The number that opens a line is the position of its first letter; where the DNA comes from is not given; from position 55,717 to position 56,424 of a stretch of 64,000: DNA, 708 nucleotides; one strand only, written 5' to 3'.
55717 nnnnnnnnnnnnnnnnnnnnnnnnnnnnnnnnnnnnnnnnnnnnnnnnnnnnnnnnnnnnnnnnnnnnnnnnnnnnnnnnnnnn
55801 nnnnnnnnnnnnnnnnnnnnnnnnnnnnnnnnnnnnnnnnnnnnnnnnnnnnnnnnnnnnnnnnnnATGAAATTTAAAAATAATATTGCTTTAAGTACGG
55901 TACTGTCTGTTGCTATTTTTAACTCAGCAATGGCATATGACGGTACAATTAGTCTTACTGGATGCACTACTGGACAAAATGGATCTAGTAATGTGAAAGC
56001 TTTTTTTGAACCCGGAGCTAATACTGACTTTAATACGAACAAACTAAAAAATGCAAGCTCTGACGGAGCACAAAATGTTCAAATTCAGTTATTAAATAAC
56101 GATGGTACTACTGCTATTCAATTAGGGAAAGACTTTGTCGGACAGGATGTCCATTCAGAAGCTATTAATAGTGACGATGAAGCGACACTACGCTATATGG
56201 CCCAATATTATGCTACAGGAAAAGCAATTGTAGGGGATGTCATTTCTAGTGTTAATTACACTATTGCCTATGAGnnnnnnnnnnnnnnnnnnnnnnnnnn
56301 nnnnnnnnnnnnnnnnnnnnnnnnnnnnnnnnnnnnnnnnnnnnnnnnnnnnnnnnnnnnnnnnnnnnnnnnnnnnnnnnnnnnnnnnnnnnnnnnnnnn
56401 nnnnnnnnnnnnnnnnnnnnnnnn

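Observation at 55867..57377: Degenerate chaperone-usher fimbrial operon in the AT-rich block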

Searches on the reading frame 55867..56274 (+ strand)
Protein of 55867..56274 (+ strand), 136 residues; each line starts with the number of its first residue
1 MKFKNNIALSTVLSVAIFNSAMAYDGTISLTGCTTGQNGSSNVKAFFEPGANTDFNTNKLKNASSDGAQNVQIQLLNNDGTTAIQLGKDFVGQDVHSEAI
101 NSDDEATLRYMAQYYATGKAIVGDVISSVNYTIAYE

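Call 11: search_protein_families(library=pfam, proteins=[window:55867-56274:+], max_evalue=0.01)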
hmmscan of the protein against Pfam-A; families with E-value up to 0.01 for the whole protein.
seq(136 aa): 1 family
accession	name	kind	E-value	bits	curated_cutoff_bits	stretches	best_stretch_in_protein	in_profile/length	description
PF16970.11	FimA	-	3.8e-33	115.2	30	1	27-136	22-145/145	Type-1 fimbrial protein, A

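Call 13: find_homologous_proteins(query=window:55867-56274:+)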
Query seq(136 aa) (136 aa): 20 proteins with E <= 0.001 among 30 candidates.
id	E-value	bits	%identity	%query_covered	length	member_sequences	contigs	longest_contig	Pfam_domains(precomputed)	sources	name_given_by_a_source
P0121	2.1e-79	281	99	100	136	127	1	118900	PF16970.11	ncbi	ncbi:F17 fimbrial protein [Proteus mirabilis]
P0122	1.3e-70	253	70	100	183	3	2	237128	PF00419.27,PF16970.11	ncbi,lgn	-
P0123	7.2e-47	176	54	100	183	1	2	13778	PF16970.11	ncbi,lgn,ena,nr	ncbi:TPA: fimbrial protein [Escherichia coli]|nr:fimbrial protein [Escherichia coli]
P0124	3.1e-45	171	50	96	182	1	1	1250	PF00419.27,PF16970.11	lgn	-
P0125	6.6e-42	160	60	96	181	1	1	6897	PF00419.27,PF16970.11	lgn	-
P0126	1.6e-41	159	49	100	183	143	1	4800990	PF16970.11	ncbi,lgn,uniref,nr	ncbi:fimbrial protein [Escherichia coli]|uniref:fimbrial protein n=1 Tax=Escherichia coli TaxID=562 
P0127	4.1e-40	154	48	100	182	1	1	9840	PF00419.27,PF16970.11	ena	-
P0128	1.0e-39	153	79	75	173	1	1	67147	PF16970.11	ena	-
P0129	7.3e-39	150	68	81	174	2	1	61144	PF00419.27,PF16970.11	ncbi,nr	ncbi:fimbrial protein, partial [Escherichia coli]|nr:fimbrial protein [Escherichia coli]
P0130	5.6e-38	147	57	96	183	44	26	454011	PF00419.27,PF16970.11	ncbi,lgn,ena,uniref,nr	ncbi:TPA: fimbrial protein [Escherichia coli]|uniref:fimbrial protein n=1 Tax=Escherichia coli TaxID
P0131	2.5e-37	145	65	80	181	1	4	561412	PF00419.27,PF16970.11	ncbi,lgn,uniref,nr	ncbi:F17 fimbrial protein (F17 pilin) (F17 fimbrial adhesiveantigen) [Escherichia coli TA464]|uniref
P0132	5.6e-36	141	46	100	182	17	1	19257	PF00419.27,PF16970.11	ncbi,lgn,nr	ncbi:TPA: fimbrial protein [Escherichia coli]|nr:fimbrial protein [Escherichia coli]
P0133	7.0e-36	141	63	81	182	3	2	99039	PF00419.27,PF16970.11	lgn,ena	-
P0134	1.2e-35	140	46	100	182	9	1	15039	PF00419.27,PF16970.11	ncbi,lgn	ncbi:TPA: fimbrial protein [Escherichia coli]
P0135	5.0e-35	138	45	100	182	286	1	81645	PF00419.27,PF16970.11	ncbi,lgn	ncbi:TPA: fimbrial protein [Escherichia coli]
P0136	8.9e-33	131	46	100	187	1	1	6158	PF00419.27,PF16970.11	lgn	-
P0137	6.0e-32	128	62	80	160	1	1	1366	PF00419.27,PF16970.11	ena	-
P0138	2.4e-29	120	59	81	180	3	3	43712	PF00419.27,PF16970.11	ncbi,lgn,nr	ncbi:TPA: fimbrial protein [Escherichia coli]|nr:fimbrial protein [Escherichia coli]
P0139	4.2e-25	106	98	40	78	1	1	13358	PF16970.11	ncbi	ncbi:hypothetical protein E4V16_13690, partial [Proteus mirabilis]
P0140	2.6e-12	65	46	80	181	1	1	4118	PF00419.27,PF16970.11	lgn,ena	-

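Call 15: find_encoding_contigs(protein=P0122, flank=8000, max_places=4)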
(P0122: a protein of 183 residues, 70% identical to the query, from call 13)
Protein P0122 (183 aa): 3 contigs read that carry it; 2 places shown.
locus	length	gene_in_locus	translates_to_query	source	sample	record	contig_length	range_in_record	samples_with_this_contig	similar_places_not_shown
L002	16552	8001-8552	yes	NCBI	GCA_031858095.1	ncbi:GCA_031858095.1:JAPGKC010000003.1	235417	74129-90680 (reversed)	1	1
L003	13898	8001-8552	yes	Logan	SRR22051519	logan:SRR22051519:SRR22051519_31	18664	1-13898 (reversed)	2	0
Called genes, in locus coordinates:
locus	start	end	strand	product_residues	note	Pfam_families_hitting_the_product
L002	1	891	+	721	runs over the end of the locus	PF00664:ABC_membrane, PF00005:ABC_tran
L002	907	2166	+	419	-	PF25917:BSH_RND (weak), PF25973:BSH_CzcB (faint), PF25984:BSH_YknX (faint), PF25994:HH_AprE, PF26002:Beta-barrel_AprE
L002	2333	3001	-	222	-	PF00440:TetR_N (weak), PF16925:TetR_C_13, PF21993:TetR_C_13_2 (weak)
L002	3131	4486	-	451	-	PF00324:AA_permease, PF13520:AA_permease_2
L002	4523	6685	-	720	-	PF03709:OKR_DC_1_N, PF01276:OKR_DC_1, PF03711:OKR_DC_1_C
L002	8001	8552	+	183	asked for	PF00419:Fimbrial, PF16970:FimA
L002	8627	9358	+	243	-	PF00345:PapD_N, PF02753:PapD_C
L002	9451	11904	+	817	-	PF13954:PapC_N, PF00577:Usher, PF13953:PapC_C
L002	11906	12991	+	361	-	PF09222:Fim-adh_lectin, PF00419:Fimbrial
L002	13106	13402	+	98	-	PF12844:HTH_19 (weak), PF13560:HTH_31 (weak), PF01381:HTH_3, PF13443:HTH_26 (weak)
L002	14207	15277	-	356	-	PF11873:Mltc_N, PF01464:SLT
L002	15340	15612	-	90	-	PF04362:Iron_traffic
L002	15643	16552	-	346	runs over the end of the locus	PF00730:HhH-GPD, PF00633:HHH, PF14815:NUDIX_4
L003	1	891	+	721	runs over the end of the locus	PF00664:ABC_membrane, PF00005:ABC_tran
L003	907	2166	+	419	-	PF25917:BSH_RND (weak), PF25973:BSH_CzcB (faint), PF25984:BSH_YknX (faint), PF25994:HH_AprE, PF26002:Beta-barrel_AprE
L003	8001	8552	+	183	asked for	PF00419:Fimbrial, PF16970:FimA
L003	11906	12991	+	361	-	PF09222:Fim-adh_lectin, PF00419:Fimbrial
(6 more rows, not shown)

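Call 20: list_cluster_members(proteins=[P0122, P0121, P0001, L002:8627-9355:+, L002:11906-12988:+])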
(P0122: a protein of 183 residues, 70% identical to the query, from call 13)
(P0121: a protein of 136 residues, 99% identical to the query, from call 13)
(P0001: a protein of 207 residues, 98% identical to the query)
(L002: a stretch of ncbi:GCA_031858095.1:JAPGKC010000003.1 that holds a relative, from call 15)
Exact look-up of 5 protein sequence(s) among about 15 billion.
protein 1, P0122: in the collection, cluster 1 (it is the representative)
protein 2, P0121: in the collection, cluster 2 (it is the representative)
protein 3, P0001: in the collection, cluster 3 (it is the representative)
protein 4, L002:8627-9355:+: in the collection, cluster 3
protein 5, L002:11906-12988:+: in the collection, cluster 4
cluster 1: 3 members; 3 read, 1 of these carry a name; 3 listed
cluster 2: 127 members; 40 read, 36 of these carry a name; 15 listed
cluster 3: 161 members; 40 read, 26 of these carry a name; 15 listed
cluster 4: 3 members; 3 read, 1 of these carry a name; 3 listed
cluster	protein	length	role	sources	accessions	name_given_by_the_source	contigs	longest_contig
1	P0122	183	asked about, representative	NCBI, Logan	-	-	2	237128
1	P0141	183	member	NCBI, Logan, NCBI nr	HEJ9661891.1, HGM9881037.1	TPA: fimbrial protein [Proteus mirabilis] | fimbrial protein [Proteus mirabilis]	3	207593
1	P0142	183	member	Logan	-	-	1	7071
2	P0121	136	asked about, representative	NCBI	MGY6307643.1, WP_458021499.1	F17 fimbrial protein [Proteus mirabilis]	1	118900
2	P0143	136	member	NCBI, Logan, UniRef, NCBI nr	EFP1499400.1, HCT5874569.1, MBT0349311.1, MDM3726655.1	fimbrial protein [Proteus mirabilis] | fimbrial protein n=1 Tax=Morganellaceae TaxID=1903414 RepID=UPI000668C18A | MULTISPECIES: fimbrial protein [Morganellaceae]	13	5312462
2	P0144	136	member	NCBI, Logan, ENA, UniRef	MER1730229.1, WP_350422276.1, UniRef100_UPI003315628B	fimbrial protein [Proteus mirabilis] | fimbrial protein n=1 Tax=Proteus mirabilis TaxID=584 RepID=UPI003315628B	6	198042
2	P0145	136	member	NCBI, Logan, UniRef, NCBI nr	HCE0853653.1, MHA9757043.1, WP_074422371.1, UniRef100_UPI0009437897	fimbrial protein [Klebsiella pneumoniae] | fimbrial protein n=1 Tax=Klebsiella pneumoniae TaxID=573 RepID=UPI0009437897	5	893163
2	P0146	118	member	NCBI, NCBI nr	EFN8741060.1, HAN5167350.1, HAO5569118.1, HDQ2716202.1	TPA: fimbrial protein, partial [Escherichia coli] | fimbrial protein [Escherichia coli]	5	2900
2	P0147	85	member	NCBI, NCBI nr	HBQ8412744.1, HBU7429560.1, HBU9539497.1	TPA: fimbrial protein, partial [Klebsiella pneumoniae] | fimbrial protein [Klebsiella pneumoniae]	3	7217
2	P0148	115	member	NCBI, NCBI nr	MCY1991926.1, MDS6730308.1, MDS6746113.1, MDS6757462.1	fimbrial protein [Klebsiella pneumoniae]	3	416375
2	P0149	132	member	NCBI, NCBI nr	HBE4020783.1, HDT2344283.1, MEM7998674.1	TPA: fimbrial protein, partial [Escherichia coli] | fimbrial protein [Escherichia coli]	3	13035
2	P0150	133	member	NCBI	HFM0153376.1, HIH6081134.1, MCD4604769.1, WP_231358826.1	fimbrial protein, partial [Proteus mirabilis]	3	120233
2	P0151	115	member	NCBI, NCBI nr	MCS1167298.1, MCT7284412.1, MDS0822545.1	fimbrial protein [Proteus mirabilis] | fimbrial protein [Escherichia coli]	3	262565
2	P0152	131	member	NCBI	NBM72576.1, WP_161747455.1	fimbrial protein, partial [Proteus sp. G4406]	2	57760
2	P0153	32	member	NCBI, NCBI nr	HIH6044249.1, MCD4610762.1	TPA: F17 fimbrial protein, partial [Proteus mirabilis] | fimbrial protein [Proteus mirabilis]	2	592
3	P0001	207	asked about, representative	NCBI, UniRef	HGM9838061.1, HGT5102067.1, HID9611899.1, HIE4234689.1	fimbrial biogenesis chaperone [Providencia stuartii] | fimbrial biogenesis chaperone n=1 Tax=Providencia stuartii TaxID=588 RepID=UPI0038BE3CD4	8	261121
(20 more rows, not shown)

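Call 43: search_solved_structures(query=P0122, max_evalue=0.01, show_alignments=1)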
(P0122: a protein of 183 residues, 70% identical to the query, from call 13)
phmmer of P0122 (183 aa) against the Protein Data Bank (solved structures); distinct sequences matched with E-value up to 0.01: 26.
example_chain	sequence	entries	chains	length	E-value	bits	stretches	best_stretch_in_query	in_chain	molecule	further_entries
10ss_a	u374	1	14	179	7e-36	126.8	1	14-182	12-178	Ferrous iron transporter B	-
6y7s_A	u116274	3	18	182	6.4e-14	55.4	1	9-182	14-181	Type-1 fimbrial protein, A chain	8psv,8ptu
2n7h_A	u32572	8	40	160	3.7e-13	53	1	25-182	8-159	FimA | Type-1 fimbrial protein, A chain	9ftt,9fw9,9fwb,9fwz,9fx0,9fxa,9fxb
2m5g_A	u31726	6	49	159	3.7e-13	53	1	25-182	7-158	Type-1 fimbrial protein, A chain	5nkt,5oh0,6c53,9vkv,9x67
2jty_A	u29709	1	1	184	5e-13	52.5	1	25-182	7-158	Type-1 fimbrial protein, A chain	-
3sqb_B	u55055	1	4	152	1.5e-11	47.7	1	32-182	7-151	Type-1 fimbrial protein, A chain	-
6swh_C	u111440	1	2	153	1.5e-11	47.7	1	32-182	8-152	Type-1 fimbrial protein, A chain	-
5lp9_A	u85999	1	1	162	3.2e-11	46.7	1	23-182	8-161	Major type 1 subunit fimbrin (Pilin)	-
9iug_A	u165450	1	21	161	5.6e-11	45.9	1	25-182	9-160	FimA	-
6r74_A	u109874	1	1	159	2.2e-10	43.9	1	26-182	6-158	Type-1 fimbrial protein, A chain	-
6r7e_A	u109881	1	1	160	3.2e-10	43.4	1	34-182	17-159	FimA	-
4dwh_B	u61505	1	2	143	3.2e-10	43.4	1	39-182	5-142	Type-1 fimbrial protein, A chain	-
6s09_F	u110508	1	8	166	5e-10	42.8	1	39-182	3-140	FimA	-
6erj_B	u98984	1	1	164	8.1e-10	42.1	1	25-183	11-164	Type-1 fimbrial protein, a chain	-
6erj_A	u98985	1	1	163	8.3e-10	42.1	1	25-183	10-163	Type-1 fimbrial protein, a chain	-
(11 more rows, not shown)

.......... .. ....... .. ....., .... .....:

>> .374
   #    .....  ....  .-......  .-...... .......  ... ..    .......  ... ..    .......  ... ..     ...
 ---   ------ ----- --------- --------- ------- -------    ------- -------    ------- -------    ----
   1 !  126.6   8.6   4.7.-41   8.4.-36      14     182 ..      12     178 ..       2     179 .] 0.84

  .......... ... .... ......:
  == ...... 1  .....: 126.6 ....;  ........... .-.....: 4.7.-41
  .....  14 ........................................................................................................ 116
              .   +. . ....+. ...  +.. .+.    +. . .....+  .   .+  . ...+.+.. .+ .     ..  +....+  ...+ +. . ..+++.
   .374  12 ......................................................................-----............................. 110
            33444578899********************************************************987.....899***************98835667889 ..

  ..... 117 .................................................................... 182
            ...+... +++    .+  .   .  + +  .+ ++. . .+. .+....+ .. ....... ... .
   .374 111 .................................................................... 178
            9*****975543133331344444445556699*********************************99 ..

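Call 44: search_protein_families(library=pfam, proteins=[P0122, L002:9370-11901:+, L002:11906-12988:+, L002:13106-13399:+], max_evalue=0.001)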
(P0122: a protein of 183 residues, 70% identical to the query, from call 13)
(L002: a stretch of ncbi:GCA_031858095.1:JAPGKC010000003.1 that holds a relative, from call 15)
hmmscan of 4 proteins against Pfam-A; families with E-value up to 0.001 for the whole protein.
P0122 (183 aa): 1 family
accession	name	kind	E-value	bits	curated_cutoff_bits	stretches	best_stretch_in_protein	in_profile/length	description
PF16970.11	FimA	-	1.7e-44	152.1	30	1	53-183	1-145/145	Type-1 fimbrial protein, A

L002:9370-11901:+ (844 aa): 3 families
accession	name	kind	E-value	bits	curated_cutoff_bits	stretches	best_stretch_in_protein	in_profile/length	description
PF00577.26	Usher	-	2.6e-156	522.1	27.1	1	195-743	1-542/549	Outer membrane usher protein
PF13954.11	PapC_N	-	2.8e-42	144.6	27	1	37-180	1-145/146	PapC N-terminal domain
PF13953.12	PapC_C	-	2.3e-17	63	27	1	759-821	1-63/66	PapC C-terminal domain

L002:11906-12988:+ (361 aa): 2 families
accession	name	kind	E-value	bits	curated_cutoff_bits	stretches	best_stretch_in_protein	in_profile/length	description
PF09222.16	Fim-adh_lectin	-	2.5e-39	135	25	1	41-196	11-165/171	Fimbrial adhesin F17-AG, lectin domain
PF00419.26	Fimbrial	-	2.6e-15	57.5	25.6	1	216-361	8-151/151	Fimbrial protein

L002:13106-13399:+ (98 aa): 4 families
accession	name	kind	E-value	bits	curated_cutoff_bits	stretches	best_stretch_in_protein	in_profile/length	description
PF01381.28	HTH_3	-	1.8e-16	60.3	23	1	16-68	1-53/55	Helix-turn-helix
PF13560.12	HTH_31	-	1e-07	32.6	27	1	12-62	2-53/64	Helix-turn-helix domain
PF12844.13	HTH_19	-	1.9e-06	28.1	30.2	1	13-66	1-54/64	Helix-turn-helix domain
PF13443.12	HTH_26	-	2.5e-06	28.1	22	1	16-66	2-53/63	Cro/C1-type HTH DNA-binding domain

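Call 50: find_encoding_contigs(protein=L002:907-2163:+, flank=10000, max_places=6)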
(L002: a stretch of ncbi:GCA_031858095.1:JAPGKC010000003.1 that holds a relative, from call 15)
Protein L002:907-2163:+ (419 aa): 3 contigs read that carry it; 2 places shown.
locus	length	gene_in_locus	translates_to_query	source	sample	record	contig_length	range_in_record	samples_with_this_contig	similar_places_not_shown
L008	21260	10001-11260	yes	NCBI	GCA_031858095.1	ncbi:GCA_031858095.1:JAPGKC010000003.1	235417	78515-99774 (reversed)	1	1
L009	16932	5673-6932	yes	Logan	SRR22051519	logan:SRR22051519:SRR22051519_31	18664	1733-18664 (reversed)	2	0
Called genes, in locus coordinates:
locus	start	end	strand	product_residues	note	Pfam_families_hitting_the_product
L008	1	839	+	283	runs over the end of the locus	PF12833:HTH_18, PF00165:HTH_AraC (weak)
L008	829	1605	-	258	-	PF12833:HTH_18, PF00165:HTH_AraC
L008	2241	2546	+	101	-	PF13560:HTH_31, PF01381:HTH_3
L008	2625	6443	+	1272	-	-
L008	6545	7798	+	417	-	PF02321:OEP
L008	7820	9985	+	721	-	PF00664:ABC_membrane, PF00005:ABC_tran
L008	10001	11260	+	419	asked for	PF25917:BSH_RND (weak), PF25973:BSH_CzcB (faint), PF25984:BSH_YknX (faint), PF25994:HH_AprE, PF26002:Beta-barrel_AprE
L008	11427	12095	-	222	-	PF00440:TetR_N (weak), PF16925:TetR_C_13, PF21993:TetR_C_13_2 (weak)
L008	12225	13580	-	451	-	PF00324:AA_permease, PF13520:AA_permease_2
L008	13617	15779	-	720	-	PF03709:OKR_DC_1_N, PF01276:OKR_DC_1, PF03711:OKR_DC_1_C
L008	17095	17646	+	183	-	PF00419:Fimbrial, PF16970:FimA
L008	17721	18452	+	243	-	PF00345:PapD_N, PF02753:PapD_C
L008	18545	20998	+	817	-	PF13954:PapC_N, PF00577:Usher, PF13953:PapC_C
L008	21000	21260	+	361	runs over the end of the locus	PF09222:Fim-adh_lectin, PF00419:Fimbrial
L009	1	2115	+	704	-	?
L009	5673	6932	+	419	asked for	PF25917:BSH_RND (weak), PF25973:BSH_CzcB (faint), PF25984:BSH_YknX (faint), PF25994:HH_AprE, PF26002:Beta-barrel_AprE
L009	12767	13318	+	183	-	PF00419:Fimbrial, PF16970:FimA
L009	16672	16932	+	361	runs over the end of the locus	PF09222:Fim-adh_lectin, PF00419:Fimbrial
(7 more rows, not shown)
